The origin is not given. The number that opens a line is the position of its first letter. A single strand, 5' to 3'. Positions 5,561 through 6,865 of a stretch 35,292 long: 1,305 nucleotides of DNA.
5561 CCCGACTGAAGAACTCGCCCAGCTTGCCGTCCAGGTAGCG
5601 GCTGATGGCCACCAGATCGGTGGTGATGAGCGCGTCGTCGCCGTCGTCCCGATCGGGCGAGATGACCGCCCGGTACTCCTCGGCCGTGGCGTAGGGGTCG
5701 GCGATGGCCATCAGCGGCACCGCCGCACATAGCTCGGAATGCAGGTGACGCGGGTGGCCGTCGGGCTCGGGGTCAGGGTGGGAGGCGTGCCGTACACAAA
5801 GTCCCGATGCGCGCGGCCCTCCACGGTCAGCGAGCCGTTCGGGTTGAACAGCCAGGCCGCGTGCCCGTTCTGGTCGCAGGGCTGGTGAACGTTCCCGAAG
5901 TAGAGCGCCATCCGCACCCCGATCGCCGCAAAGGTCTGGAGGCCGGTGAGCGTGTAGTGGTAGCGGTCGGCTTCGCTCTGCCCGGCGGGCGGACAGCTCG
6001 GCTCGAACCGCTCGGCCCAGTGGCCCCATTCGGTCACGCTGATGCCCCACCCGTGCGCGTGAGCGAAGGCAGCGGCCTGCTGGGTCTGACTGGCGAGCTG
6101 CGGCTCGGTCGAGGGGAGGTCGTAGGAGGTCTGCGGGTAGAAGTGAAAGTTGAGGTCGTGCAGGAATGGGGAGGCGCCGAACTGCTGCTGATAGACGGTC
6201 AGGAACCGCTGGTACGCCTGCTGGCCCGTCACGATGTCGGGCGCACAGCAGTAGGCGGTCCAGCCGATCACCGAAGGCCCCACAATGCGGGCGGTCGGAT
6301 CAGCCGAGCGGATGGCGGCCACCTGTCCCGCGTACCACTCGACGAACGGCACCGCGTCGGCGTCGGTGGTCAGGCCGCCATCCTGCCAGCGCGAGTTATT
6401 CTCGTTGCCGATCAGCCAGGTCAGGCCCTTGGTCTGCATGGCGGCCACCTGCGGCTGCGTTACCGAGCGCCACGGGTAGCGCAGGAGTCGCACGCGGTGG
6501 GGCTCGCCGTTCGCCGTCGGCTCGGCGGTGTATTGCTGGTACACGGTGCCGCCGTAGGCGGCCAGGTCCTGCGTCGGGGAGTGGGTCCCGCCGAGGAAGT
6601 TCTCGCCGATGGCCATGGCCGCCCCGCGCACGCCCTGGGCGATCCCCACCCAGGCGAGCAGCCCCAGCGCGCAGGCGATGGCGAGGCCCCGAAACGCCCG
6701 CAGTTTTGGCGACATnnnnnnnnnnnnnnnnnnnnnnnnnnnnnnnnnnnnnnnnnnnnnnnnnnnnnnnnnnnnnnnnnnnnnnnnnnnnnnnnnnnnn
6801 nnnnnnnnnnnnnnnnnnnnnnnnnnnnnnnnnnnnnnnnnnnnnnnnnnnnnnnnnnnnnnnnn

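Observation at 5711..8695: About 3 kb of accessory genes between the major capsid and head-tail connector genes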

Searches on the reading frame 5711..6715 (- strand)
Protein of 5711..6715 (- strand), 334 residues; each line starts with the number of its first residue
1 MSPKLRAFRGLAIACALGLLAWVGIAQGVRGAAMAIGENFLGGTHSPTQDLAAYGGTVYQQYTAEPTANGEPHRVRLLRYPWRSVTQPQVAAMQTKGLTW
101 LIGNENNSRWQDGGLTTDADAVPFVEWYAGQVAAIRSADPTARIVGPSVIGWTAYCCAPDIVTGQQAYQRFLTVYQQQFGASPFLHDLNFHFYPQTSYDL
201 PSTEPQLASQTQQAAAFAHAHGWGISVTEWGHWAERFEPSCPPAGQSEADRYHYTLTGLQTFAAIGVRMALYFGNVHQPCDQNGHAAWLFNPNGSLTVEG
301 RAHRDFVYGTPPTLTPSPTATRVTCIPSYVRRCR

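Call 3: search_protein_families(library=pfam, proteins=[window:5711-6715:-], max_evalue=0.1)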
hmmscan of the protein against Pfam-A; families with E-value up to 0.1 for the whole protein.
window:5711-6715:- (334 aa): 1 family
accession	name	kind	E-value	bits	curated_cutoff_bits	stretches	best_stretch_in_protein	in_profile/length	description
PF12891.13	Glyco_hydro_44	-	6.6e-06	26.7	25.1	1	133-195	155-222/223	Glycoside hydrolase family 44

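Call 4: search_protein_families(library=phrogs, proteins=[window:5711-6715:-], max_evalue=0.1)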
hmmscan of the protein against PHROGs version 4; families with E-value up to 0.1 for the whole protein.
window:5711-6715:- (334 aa): 0 families

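Call 7: search_solved_structures(query=window:5711-6715:-, max_evalue=1, show_alignments=2)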
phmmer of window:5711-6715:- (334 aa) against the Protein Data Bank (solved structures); distinct sequences matched with E-value up to 1: 2.
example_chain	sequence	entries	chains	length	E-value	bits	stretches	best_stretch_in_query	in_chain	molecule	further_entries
2e0p_A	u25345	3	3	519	0.066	15.7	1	125-196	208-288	Endoglucanase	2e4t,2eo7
2eex_A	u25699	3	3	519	0.069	15.7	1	125-196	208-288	Endoglucanase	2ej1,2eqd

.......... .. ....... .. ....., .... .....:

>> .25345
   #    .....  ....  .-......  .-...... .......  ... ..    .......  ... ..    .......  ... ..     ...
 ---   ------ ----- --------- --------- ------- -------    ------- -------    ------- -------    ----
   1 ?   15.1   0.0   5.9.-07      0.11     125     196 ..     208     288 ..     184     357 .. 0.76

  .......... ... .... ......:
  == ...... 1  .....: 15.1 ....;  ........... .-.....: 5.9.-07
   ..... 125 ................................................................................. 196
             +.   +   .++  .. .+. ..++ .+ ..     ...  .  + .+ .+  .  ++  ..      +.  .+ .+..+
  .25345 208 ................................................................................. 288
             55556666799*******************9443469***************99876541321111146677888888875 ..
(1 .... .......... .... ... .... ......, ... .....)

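Call 12: search_protein_families(library=ncbifam, proteins=[window:5711-6715:-], max_evalue=1)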
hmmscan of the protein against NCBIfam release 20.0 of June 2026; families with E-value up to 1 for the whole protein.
window:5711-6715:- (334 aa): 1 family
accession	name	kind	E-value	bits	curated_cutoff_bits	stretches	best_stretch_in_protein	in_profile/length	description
NF041873.1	EPS_EpsB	equivalog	0.0059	15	1250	1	133-169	373-410/671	GH44 family glycoside hydrolase EpsB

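Call 13: find_encoding_contigs(protein=window:5711-6715:-, flank=10000, max_places=6)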
Protein window:5711-6715:- (334 aa): 10 contigs read that carry it; 6 places shown.
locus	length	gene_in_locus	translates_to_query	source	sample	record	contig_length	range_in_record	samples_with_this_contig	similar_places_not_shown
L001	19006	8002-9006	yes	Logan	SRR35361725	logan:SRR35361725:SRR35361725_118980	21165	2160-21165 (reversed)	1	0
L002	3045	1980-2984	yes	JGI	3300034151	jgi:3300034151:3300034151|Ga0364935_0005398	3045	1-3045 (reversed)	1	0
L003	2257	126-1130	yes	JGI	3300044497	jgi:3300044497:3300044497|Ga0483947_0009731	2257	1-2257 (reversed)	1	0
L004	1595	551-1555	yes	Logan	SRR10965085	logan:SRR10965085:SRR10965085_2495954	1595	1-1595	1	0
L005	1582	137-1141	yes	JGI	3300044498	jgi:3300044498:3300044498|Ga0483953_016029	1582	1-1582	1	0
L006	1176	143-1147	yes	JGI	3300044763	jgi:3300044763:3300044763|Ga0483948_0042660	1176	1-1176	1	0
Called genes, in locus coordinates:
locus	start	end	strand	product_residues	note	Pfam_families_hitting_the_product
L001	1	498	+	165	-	?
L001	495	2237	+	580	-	PF03354:TerL_ATPase, PF20441:TerL_nuclease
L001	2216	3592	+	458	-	PF04860:Phage_portal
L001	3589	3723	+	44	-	-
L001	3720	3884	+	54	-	-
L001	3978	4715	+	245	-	PF04586:Peptidase_S78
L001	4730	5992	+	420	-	PF05065:Phage_capsid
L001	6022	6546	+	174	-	-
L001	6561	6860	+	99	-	-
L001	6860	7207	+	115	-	-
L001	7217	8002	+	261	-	-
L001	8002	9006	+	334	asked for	PF12891:Glyco_hydro_44 (weak)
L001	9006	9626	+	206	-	-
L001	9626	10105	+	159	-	-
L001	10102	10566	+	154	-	-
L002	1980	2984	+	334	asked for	PF12891:Glyco_hydro_44 (weak)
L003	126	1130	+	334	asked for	PF12891:Glyco_hydro_44 (weak)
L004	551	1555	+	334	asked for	PF12891:Glyco_hydro_44 (weak)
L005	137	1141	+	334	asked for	PF12891:Glyco_hydro_44 (weak)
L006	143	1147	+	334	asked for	PF12891:Glyco_hydro_44 (weak)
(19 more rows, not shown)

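Call 19: find_homologous_proteins(query=window:5711-6715:-, max_evalue=0.001)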
Query window:5711-6715:- (334 aa): 8 proteins with E <= 0.001 among 2639 candidates.
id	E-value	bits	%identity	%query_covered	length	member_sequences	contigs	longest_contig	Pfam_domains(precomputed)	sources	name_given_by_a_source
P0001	1.5e-197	674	86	99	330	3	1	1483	PF12891.14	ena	-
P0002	6.4e-183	626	78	99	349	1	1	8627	PF12891.14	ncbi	-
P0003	4.6e-173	594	75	90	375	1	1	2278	-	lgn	-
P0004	1.5e-161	556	67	98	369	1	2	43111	-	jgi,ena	-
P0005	7.7e-113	395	57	95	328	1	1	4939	PF00150.25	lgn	-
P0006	2.5e-97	344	53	91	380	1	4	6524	PF00150.25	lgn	-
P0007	4.9e-88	314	48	90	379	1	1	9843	-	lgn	-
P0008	8.9e-63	231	49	71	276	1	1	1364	-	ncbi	-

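Call 20: find_encoding_contigs(protein=P0004, flank=10000, max_places=2)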
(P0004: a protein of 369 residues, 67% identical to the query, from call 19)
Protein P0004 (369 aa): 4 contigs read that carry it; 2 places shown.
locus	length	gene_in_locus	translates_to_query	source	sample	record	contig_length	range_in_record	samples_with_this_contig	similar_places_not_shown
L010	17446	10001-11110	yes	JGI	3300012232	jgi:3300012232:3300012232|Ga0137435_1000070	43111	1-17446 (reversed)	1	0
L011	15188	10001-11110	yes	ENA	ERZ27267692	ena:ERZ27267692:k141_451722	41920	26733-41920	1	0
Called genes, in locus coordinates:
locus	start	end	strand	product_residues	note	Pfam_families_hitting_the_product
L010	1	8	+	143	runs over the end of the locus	-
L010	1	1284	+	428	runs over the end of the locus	PF03237:Terminase_6N, PF17289:Terminase_6C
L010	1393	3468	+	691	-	PF04860:Phage_portal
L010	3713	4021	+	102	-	-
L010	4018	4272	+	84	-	-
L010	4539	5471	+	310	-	PF04586:Peptidase_S78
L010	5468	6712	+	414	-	PF05065:Phage_capsid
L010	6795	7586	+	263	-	-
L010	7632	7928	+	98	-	-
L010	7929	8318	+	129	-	-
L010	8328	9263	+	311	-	-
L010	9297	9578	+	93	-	-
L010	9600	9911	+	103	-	-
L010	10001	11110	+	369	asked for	-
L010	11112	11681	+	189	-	-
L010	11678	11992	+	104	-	-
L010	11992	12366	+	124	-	-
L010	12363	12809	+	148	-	-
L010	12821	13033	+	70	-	-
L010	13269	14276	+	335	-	PF18906:Phage_tube_2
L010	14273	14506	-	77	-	PF13392:HNH_3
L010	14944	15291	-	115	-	-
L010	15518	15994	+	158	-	-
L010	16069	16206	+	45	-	-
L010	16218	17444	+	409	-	?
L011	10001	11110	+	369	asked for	-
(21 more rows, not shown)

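Call 21: find_encoding_contigs(protein=P0007, flank=10000, max_places=2)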
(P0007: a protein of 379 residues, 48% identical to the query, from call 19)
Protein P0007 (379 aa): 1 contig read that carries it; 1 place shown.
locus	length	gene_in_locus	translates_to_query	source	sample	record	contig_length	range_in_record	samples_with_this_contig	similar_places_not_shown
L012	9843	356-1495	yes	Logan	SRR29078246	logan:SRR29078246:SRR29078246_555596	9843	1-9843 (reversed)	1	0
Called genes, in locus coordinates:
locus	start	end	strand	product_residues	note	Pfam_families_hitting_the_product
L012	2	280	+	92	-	?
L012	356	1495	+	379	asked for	-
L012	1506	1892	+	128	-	-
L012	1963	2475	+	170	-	PF13392:HNH_3, PF00847:AP2 (weak)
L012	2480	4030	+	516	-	PF20441:TerL_nuclease (faint)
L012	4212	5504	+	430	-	-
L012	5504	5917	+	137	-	-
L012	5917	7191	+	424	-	-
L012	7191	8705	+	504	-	-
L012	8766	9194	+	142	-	-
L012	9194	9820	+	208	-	-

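Call 22: find_encoding_contigs(protein=P0002, flank=10000, max_places=2)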
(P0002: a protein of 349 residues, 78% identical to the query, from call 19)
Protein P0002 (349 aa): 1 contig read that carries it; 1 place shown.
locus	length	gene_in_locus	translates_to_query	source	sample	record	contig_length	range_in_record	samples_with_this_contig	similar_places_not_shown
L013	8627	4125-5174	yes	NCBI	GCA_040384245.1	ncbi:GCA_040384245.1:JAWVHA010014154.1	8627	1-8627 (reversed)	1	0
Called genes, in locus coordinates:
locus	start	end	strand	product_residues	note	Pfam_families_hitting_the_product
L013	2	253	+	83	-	?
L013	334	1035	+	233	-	-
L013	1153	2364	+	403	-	-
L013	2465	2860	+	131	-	-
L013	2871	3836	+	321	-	-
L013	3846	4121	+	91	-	-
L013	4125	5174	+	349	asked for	PF12891:Glyco_hydro_44 (faint)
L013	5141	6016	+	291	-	-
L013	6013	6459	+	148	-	-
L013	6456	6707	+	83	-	-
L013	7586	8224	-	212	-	PF13392:HNH_3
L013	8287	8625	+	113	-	?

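Call 49: find_related_loci(query=A1, collection=viral_contigs, flank=8000)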
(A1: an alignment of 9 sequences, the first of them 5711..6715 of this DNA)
Query A1 (334 aa) in viral_contigs; peptide patterns used: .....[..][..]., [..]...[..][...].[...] (x = any residue, [..] = any of these).
24 stretches matched a pattern; 2 encode a relative of the query (tblastn E <= 1e-3); 2 distinct loci.
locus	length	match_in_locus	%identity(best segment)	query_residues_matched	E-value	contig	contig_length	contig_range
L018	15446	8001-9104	67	8-333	3e-164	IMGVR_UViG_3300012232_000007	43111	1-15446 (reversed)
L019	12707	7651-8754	67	8-333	3e-164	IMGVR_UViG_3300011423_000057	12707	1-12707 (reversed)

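Call 52: predict_structure(alignment_id=A1)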
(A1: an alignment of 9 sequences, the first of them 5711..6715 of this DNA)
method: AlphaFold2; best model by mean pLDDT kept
length: 334 residues; sequences in the alignment: 9
mean_pLDDT: 65.0   pTM: 0.65
mean pLDDT of the five models: 65.0, 62.3, 59.1, 53.5, 53.4
residues with pLDDT >= 90: 47; 70-90: 123; 50-70: 65; < 50: 99
segments of 3 or more residues with pLDDT < 50: 26-73, 234-244, 274-287, 310-334
pLDDT, mean of each block of 10 residues (from residue 1): 65 78 50 27 40 38 38 61 77 72 66 69 92 91 84 70 85 95 92 67 80 92 85 45 59 81 78 46 42 64 65 33 34 28
secondary structure, 60 per line:
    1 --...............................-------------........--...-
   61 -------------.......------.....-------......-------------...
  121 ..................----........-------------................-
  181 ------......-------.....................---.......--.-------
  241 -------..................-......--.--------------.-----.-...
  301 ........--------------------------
elements in order: H3-33 H47-54 E57-59 E74-80 H87-91 E99-104 H118-138 E143-150 H164-179 E187-192 H200-220 E224-230 H248-265 E267-272 H298-308

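Call 59: fold_search(model_id=the predicted structure, library=pdb)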
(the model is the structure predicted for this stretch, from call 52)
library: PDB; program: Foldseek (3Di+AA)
matches with E <= 10: 1590; with E <= 0.001: 41
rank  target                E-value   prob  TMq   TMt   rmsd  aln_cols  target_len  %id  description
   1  6tn6                  3.6e-05  1.00  0.40  0.30   7.1       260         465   13  X-ray structure of the endo-beta-1,4-mannanase from Thermotoga petrophila (released 2020-04-29)
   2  9o1y_A                3.9e-05  1.00  0.40  0.35   6.1       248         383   13  Heparanase P6 in complex with fragment J29 (released 2026-02-11)
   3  3pzn                  4.1e-05  1.00  0.40  0.37   6.8       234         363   14  Structure of the hyperthermostable endo-1,4-beta-D-mannanase from Thermotoga petrophila RKU-1 with citrate and glycerol (released 2011-12-28)
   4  8ohr_AAA              6.7e-05  1.00  0.36  0.32   6.8       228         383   13  Crystal structure of human heparanase in complex with glucuronic acid configured 3-geminal diol iminosugar inhibitor (released 2024-01-10)
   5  6zdm_AAA              7.1e-05  1.00  0.40  0.35   6.3       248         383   14  Crystal structure of human heparanase in complex with a N',6O'-bis-sulfated 4-methylumbelliferyl heparan sulfate dis (released 2020-10-21)
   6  6mp7_A                7.6e-05  1.00  0.41  0.34   8.2       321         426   13  Crystal structure of the E257A mutant of BlMan5B in complex with GlcNAc (soaking) (released 2019-01-30)
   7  3pz9                  8.1e-05  1.00  0.39  0.37   6.8       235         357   14  Native structure of endo-1,4-beta-D-mannanase from Thermotoga petrophila RKU-1 (released 2011-12-28)
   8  6ub6_A                1.2e-04  1.00  0.38  0.49   4.9       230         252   15  Crystal structure of a GH128 (subgroup IV) endo-beta-1,3-glucanase from Lentinula edodes (LeGH128_IV) in complex with  (released 2020-05-20)
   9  6ub5_A                1.3e-04  1.00  0.40  0.51   4.5       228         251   14  Crystal structure (P21 form) of a GH128 (subgroup IV) endo-beta-1,3-glucanase from Lentinula edodes (LeGH128_IV) in co (released 2020-05-20)
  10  6mpc_A                1.3e-04  1.00  0.41  0.34   8.4       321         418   13  Crystal structure of E257A mutant of BlMan5B (released 2019-01-30)
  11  7lr7                  1.3e-04  1.00  0.38  0.32   8.0       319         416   15  Crystal structure of GH5_18 from Streptomyces cattleya in complex with GlcNAc (released 2021-04-07)
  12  3fw6                  2.2e-04  1.00  0.32  0.22   7.4       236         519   14  Crystal structure of CelM2, a bifunctional glucanase-xylanase protein from a metagenome library (released 2009-03-03)
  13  9o1t_A                2.3e-04  1.00  0.38  0.34   6.1       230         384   14  Heparanase P6 in complex with fragment J13 (released 2026-02-11)
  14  6mpc_B                2.8e-04  1.00  0.41  0.35   8.1       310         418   14  Crystal structure of E257A mutant of BlMan5B (released 2019-01-30)
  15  4mnl_A                2.8e-04  0.98  0.29  0.28   8.1       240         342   15  Crystal Structure of GH18 Chitinase (G77W/E119Q mutant) from Cycas revoluta in complex with (GlcNAc)4 (released 2014-10-22)
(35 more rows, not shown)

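Call 83: find_related_loci(query=A1, collection=metagenome_contigs, flank=6000)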
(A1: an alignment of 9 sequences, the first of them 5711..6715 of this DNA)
Query A1 (334 aa) in metagenome_contigs; peptide patterns used: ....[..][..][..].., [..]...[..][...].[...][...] (x = any residue, [..] = any of these).
246 stretches matched a pattern; 18 encode a relative of the query (tblastn E <= 1e-3); 18 distinct loci.
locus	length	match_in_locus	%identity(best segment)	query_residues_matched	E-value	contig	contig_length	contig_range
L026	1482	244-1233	86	5-334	0e+0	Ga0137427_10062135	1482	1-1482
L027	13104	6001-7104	67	8-333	2e-163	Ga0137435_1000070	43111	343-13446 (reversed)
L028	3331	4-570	56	130-333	4e-70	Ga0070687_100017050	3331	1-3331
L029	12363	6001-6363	32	91-217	6e-11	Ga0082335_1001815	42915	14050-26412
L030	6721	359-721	32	91-217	6e-11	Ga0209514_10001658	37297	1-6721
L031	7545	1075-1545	34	51-207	9e-11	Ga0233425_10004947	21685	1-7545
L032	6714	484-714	31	135-210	2e-8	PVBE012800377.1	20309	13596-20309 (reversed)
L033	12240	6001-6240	32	134-210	7e-6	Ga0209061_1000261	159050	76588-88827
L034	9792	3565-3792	37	133-195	8e-6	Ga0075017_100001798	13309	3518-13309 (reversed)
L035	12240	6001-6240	32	134-210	8e-6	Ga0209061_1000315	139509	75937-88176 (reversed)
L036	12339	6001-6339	24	133-239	2e-5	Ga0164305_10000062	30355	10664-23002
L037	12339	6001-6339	25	133-239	2e-5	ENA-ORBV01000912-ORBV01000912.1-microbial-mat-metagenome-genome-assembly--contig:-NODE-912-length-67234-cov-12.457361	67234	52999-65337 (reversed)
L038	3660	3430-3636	36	82-152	3e-5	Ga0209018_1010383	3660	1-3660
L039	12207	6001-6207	36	82-152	5e-5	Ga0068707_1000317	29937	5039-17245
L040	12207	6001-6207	29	133-194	8e-5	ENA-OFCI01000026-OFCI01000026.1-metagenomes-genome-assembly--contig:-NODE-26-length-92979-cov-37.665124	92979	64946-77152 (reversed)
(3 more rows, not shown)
